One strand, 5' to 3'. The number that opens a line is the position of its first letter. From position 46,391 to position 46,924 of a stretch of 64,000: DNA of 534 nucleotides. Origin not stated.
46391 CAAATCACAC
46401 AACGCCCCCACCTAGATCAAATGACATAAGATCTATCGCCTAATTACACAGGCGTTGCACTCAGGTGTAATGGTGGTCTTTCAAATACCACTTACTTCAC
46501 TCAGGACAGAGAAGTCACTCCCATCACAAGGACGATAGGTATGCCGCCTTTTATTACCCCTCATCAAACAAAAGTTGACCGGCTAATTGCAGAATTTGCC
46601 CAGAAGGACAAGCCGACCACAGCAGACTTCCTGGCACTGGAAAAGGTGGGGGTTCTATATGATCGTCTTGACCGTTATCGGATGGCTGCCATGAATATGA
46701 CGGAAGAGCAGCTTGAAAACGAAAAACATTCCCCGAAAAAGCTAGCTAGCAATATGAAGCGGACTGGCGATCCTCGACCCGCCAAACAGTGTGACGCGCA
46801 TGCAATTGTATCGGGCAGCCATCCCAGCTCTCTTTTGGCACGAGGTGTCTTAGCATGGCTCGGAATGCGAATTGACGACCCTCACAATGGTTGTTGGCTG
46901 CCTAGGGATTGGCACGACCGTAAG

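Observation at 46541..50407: Tandem array of stand-alone AHH/HNH-EndoVII-like toxin genes with coupled and orphan immunity-like genes, with no visible delivery system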

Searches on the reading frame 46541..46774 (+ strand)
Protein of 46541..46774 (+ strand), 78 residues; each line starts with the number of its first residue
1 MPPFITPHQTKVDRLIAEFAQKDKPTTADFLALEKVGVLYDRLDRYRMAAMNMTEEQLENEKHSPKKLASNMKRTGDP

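Call 49: search_protein_representatives(alignment_id=A4)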
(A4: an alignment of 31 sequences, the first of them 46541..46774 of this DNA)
Query: 31 sequences, 78 profile positions. Proteins with E-value up to 0.001 (for the whole library): 71; up to 1e-10: 36; up to 1e-30: 0. The best 71 are listed.
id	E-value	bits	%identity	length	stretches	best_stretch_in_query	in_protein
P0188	8.4e-27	109.1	-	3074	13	17-44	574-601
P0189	1.7e-24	101.8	-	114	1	3-78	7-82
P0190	2.3e-22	94.9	-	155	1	3-78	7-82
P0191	4.8e-22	93.9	-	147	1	1-78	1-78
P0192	5.1e-22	93.8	-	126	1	3-78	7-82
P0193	1.8e-21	92.1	-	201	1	2-78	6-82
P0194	3.1e-21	91.3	-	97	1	1-75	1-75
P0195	4.8e-21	90.7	-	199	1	3-78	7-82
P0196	7.4e-21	90.1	-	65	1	1-65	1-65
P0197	1.5e-19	85.9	-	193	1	9-77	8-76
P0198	3.1e-19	84.9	-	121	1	4-78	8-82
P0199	1.3e-18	82.9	-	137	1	3-77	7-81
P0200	2.8e-18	81.8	-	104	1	3-77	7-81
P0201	1.0e-17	80.0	-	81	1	15-78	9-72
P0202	1.6e-17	79.4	-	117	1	2-76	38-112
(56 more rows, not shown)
